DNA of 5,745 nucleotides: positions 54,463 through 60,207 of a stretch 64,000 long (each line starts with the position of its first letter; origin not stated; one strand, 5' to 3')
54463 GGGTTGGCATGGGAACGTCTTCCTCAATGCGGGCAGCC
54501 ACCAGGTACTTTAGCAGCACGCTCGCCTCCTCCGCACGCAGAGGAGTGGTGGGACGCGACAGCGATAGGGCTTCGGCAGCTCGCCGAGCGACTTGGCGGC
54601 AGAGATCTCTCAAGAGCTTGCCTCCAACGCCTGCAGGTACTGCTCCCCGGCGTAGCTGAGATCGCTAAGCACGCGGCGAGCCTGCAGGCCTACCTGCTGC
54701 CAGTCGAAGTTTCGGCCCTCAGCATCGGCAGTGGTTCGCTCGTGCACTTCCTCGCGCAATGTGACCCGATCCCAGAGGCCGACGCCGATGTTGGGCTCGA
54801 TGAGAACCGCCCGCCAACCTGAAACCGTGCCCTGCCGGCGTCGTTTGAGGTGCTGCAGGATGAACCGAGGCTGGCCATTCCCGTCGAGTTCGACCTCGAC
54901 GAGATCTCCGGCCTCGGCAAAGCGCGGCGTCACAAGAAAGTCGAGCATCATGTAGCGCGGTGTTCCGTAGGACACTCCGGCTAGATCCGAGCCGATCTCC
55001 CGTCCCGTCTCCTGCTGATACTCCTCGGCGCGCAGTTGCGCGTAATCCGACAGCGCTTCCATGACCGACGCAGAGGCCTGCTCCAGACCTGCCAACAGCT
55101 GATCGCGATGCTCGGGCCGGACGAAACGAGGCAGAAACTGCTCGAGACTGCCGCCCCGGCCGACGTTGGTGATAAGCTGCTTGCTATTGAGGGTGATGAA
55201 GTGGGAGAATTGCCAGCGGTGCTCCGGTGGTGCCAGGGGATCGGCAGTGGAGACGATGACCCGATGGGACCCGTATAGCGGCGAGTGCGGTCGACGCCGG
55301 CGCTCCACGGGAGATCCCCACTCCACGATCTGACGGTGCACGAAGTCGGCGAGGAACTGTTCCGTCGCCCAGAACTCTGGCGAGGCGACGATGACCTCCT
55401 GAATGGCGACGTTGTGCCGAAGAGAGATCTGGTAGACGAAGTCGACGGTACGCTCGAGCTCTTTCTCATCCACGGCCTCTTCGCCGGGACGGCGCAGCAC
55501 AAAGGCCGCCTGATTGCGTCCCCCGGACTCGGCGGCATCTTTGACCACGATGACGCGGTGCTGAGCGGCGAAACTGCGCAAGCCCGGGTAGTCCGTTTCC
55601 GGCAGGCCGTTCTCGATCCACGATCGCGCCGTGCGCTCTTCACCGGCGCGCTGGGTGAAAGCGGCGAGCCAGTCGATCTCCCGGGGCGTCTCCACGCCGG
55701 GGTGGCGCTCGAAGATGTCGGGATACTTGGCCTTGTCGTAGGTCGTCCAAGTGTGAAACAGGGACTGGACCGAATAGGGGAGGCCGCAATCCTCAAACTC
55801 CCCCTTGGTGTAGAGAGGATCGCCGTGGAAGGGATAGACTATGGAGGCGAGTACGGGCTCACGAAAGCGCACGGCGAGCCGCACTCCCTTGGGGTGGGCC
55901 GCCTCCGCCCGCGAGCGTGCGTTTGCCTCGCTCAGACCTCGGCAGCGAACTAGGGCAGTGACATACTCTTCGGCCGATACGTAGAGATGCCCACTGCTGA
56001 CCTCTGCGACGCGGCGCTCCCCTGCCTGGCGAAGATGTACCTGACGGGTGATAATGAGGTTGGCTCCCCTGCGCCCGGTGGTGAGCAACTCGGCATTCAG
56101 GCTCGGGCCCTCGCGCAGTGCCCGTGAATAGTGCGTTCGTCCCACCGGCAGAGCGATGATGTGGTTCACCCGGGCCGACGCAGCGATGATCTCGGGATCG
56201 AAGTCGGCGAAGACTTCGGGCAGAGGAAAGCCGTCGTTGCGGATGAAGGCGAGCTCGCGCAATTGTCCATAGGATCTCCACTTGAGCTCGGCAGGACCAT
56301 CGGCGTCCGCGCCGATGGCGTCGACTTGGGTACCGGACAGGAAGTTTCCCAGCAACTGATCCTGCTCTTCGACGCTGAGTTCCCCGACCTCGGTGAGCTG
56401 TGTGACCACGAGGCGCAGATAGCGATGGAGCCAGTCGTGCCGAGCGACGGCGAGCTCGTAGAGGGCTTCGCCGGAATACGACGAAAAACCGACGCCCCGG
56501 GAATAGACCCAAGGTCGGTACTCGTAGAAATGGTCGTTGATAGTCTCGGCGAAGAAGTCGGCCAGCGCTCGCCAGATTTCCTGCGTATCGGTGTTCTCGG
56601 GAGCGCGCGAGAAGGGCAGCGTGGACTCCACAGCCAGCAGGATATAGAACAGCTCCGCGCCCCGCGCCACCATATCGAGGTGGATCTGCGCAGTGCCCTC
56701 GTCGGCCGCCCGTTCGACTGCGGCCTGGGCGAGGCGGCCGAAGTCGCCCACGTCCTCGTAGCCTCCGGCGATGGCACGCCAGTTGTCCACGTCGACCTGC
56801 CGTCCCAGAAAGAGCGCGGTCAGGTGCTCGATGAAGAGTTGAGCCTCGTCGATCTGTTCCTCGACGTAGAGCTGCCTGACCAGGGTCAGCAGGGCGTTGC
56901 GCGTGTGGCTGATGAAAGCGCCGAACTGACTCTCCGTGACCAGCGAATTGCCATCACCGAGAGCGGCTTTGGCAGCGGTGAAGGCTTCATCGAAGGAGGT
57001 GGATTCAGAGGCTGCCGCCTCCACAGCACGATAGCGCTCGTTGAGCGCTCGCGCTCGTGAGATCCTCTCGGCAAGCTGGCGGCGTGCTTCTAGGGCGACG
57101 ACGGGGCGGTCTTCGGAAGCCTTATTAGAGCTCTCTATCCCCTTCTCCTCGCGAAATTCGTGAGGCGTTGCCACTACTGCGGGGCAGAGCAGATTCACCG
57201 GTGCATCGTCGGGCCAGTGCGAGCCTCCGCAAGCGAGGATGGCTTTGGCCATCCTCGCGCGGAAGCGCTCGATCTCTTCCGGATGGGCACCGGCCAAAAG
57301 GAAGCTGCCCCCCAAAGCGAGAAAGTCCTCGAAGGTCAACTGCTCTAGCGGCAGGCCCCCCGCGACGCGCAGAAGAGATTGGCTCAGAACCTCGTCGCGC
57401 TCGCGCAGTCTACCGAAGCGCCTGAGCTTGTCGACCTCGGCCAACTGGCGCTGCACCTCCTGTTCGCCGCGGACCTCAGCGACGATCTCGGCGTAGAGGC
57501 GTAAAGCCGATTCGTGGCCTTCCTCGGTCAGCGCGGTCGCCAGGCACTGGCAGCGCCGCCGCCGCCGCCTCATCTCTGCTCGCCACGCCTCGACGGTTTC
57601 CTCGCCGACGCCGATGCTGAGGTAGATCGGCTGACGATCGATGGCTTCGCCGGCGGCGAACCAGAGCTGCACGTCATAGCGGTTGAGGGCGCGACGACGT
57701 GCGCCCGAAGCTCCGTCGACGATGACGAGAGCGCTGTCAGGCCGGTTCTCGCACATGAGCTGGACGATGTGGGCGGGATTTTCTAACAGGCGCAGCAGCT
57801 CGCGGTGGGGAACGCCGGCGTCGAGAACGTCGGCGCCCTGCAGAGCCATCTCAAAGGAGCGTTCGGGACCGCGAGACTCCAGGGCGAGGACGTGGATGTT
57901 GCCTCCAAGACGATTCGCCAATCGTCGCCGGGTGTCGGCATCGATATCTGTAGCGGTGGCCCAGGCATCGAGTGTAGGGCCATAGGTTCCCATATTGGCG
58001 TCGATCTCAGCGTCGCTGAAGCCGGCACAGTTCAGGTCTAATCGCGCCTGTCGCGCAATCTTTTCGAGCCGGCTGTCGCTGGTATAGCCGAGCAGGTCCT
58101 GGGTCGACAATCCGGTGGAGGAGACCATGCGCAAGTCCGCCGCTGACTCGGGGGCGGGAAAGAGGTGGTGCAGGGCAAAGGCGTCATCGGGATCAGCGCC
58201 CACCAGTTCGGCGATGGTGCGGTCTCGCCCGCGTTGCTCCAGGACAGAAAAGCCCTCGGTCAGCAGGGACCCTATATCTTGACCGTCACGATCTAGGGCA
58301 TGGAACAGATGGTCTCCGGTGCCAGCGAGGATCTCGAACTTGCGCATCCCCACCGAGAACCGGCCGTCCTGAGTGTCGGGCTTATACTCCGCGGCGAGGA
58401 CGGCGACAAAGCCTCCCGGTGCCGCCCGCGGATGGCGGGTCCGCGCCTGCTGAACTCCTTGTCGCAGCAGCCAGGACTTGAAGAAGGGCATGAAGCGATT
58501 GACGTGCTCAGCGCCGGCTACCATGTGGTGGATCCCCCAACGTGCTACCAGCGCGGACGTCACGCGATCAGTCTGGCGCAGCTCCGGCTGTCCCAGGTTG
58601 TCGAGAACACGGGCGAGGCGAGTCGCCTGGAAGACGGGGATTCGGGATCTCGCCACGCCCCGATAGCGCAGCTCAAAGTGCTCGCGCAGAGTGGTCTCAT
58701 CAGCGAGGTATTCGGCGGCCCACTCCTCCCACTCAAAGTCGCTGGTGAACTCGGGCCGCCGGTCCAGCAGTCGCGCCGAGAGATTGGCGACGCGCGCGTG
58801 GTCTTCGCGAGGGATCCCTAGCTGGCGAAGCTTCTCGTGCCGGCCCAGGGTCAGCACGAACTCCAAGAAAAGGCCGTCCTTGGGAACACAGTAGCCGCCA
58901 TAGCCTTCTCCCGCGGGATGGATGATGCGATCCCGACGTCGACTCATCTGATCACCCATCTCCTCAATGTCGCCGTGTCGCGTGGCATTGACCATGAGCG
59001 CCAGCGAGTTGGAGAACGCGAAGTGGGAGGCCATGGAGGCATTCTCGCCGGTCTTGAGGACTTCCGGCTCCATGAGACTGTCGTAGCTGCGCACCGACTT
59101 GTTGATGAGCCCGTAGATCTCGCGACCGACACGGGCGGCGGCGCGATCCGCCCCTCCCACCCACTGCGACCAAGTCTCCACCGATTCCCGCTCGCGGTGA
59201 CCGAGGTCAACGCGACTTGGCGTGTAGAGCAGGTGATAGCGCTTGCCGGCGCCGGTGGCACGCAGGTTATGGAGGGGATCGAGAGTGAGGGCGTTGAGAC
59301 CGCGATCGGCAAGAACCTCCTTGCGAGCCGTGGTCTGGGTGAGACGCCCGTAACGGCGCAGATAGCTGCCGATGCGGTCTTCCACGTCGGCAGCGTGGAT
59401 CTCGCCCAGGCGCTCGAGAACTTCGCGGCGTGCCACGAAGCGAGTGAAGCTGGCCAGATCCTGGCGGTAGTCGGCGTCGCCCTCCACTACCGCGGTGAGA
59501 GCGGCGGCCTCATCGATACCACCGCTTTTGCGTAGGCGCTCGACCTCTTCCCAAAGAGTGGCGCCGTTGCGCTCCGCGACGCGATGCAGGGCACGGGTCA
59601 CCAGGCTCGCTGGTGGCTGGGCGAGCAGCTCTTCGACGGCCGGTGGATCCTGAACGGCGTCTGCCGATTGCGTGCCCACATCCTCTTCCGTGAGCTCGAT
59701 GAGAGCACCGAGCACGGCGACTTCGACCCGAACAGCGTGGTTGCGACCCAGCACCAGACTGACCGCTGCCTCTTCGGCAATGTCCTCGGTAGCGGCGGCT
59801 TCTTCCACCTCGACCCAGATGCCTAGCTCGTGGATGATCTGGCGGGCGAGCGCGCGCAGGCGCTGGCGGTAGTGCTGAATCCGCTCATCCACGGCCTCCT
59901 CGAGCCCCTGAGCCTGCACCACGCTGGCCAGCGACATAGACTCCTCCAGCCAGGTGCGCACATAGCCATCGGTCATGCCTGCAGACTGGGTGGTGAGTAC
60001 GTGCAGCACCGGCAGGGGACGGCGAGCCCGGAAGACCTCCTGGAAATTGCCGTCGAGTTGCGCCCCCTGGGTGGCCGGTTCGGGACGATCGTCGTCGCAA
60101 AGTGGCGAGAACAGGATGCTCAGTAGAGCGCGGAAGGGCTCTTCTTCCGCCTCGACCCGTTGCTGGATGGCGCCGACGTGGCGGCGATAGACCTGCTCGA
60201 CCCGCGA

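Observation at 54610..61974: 2454-aa protein: sugar-dehydrogenase motifs without a visible Rossmann motif, flanked by ~1,700 aa of unassigned sequence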

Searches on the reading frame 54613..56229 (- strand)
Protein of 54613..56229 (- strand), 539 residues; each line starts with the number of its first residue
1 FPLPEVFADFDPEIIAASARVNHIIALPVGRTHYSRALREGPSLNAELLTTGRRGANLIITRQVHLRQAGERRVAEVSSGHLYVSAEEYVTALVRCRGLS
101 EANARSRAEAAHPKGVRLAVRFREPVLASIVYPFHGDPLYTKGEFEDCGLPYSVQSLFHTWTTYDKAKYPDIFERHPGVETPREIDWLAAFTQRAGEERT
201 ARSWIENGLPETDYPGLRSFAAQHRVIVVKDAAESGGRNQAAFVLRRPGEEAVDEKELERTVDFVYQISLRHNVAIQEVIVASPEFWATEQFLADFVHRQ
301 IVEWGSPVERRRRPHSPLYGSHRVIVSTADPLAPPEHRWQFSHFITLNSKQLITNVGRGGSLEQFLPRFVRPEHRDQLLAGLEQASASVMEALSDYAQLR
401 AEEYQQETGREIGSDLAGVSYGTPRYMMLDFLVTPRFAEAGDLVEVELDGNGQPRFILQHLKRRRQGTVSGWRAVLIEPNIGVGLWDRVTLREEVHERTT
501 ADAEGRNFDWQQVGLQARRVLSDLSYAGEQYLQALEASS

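Call 26: search_protein_families(library=pfam, proteins=[window:54613-55974:-], max_evalue=10)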
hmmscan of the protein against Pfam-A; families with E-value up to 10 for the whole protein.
window:54613-55974:- (454 aa): 1 family
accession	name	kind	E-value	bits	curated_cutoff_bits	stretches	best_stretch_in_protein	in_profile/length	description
PF14398.11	ATPgrasp_YheCD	-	0.24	11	26.8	1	264-313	150-201/255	YheC/D like ATP-grasp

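Call 82: search_solved_structures(query=window:54613-56229:-, max_evalue=10, show_alignments=2)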
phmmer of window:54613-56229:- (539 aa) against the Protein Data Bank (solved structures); distinct sequences matched with E-value up to 10: 2.
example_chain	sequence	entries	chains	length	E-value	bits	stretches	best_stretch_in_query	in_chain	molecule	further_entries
6vec_a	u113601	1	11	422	0.98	11.2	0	170-206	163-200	LCP1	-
7d85_A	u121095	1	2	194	2.2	10.1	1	53-88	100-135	Receptor tyrosine-protein kinase erbB-3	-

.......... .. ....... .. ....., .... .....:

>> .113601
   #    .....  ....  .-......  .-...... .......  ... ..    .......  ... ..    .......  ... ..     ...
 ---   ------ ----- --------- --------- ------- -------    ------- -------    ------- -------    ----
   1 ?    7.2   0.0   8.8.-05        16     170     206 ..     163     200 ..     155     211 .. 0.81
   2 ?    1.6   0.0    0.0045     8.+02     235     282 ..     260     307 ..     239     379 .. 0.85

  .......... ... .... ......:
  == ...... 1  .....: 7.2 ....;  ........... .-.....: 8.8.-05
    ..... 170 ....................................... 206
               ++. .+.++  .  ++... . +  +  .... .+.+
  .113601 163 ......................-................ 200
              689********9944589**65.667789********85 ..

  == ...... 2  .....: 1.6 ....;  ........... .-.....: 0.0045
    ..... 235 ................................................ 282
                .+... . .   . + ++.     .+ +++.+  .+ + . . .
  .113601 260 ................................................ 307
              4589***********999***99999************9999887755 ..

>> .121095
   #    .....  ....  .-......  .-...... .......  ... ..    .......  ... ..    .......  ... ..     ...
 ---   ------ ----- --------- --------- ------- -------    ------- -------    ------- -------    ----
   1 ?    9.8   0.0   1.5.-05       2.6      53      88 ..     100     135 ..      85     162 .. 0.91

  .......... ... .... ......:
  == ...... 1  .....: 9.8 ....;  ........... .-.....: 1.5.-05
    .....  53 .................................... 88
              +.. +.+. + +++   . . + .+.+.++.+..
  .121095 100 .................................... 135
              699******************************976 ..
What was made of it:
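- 54613..56229 (-): G module, aa 1916-2454: ATP-grasp fold. Motifs: K2145-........, QE2192-3, NVGRGG2270-5, D2345, E2393-P-N2395. No sequence-level hit (calls 26, 82).
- On ATP-grasp superfamily (G module, aa 1916-2454): No PDB sequence hit (call 82).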

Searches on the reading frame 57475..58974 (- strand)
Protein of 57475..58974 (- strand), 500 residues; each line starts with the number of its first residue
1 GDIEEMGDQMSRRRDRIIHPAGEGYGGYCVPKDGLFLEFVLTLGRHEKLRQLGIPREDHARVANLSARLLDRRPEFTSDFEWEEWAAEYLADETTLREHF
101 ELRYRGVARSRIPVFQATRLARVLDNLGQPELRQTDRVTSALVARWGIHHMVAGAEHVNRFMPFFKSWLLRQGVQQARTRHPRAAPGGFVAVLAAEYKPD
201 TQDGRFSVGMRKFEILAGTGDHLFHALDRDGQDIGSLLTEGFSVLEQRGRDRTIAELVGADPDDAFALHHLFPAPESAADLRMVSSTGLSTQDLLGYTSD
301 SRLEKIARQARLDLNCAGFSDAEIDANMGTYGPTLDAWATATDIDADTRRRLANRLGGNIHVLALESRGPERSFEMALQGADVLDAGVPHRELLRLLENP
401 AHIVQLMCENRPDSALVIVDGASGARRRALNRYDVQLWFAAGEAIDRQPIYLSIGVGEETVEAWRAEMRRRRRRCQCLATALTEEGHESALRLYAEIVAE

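Call 26: search_protein_families(library=pfam, proteins=[window:57475-58974:-], max_evalue=10)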
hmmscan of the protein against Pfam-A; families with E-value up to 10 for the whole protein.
window:57475-58974:- (500 aa): 1 family
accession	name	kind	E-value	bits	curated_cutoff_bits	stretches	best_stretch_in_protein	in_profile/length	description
PF00984.24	UDPG_MGDP_dh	-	0.087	13.4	25.4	1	16-37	50-71/94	UDP-glucose/GDP-mannose dehydrogenase family, central domain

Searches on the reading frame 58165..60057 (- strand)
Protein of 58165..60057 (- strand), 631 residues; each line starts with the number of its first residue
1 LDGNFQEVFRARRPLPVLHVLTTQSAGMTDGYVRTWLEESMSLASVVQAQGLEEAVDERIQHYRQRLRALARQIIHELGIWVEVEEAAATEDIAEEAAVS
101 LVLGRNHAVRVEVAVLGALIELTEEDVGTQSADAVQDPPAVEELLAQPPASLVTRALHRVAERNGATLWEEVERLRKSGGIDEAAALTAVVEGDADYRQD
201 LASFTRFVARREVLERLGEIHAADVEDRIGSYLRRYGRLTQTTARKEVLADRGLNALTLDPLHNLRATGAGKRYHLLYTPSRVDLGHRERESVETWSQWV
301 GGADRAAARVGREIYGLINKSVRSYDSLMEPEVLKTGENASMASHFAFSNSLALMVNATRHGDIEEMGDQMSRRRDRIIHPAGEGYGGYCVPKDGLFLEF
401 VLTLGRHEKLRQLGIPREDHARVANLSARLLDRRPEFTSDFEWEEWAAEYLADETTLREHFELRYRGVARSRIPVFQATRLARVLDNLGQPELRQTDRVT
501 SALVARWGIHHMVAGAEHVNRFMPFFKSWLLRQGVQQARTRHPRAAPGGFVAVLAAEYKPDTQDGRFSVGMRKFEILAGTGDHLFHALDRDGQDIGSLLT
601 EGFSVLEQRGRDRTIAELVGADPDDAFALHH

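Call 47: find_homologous_proteins(query=window:58165-60057:-, max_evalue=0.01)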
Query window:58165-60057:- (631 aa): 13 proteins with E <= 0.01 among 8000 candidates.
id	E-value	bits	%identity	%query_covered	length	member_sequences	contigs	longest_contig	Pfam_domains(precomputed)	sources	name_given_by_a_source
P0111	7.0e-175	601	54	86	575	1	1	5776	PF00984.25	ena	-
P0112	5.4e-161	555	51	92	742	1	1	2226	PF00984.25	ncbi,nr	ncbi:MAG: hypothetical protein FJ189_09535, partial [Gammaproteobacteria bacterium]|nr:hypothetical 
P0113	2.2e-155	537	61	63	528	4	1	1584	PF00984.25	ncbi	ncbi:MAG: hypothetical protein WCG34_13385, partial [Leptolinea sp.]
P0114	5.7e-149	516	53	79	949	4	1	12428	PF00984.25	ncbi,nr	ncbi:MAG: hypothetical protein MUF20_01330, partial [Methylotetracoccus sp.]|nr:hypothetical protein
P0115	1.1e-121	425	60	50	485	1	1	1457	PF00984.25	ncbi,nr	ncbi:MAG: hypothetical protein QGH20_10450, partial [Candidatus Latescibacteria bacterium]|nr:hypoth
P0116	4.4e-121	423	53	65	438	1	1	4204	PF00984.25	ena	-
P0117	1.8e-115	405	56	57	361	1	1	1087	-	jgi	-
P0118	6.8e-114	400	62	49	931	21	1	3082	PF00984.25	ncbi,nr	ncbi:MAG: hypothetical protein VX300_08390, partial [Acidobacteriota bacterium]|nr:hypothetical prot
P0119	1.3e-59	220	45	45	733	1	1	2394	-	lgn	-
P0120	6.5e-54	202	42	44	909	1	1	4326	-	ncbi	ncbi:MAG: hypothetical protein ABSB19_19250, partial [Methylomonas sp.]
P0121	3.8e-41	159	66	22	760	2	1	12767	-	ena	-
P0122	2.1e-25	107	27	53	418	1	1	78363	-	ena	-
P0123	2.4e-3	35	29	21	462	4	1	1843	PF00984.25,PF03721.21,PF03807.24,PF03720.23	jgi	-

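Call 50: find_encoding_contigs(protein=P0122, flank=10000, max_places=1)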
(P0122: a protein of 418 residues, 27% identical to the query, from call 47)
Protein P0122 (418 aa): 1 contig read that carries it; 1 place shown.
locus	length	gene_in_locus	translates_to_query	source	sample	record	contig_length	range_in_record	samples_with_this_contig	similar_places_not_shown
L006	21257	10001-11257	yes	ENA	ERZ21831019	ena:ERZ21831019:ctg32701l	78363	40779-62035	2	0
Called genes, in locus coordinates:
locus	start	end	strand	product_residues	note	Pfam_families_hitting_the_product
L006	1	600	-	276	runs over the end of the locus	PF19295:SufBD_N, PF01458:SUFBD_core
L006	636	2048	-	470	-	PF19295:SufBD_N, PF01458:SUFBD_core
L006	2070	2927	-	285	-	PF02463:SMC_N (faint), PF00005:ABC_tran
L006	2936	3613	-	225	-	PF02002:TFIIE_alpha (weak), PF12802:MarR_2 (weak)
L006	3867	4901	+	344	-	PF13200:DUF4015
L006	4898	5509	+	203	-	PF00117:GATase, PF07685:GATase_3 (weak)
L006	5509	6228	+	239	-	PF00977:His_biosynth, PF01207:Dus (weak)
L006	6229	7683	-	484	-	PF01590:GAF (weak), PF00990:GGDEF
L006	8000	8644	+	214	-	PF01261:AP_endonuc_2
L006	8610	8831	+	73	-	-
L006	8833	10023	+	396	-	-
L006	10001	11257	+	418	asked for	-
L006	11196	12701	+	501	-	-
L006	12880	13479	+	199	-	-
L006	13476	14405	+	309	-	-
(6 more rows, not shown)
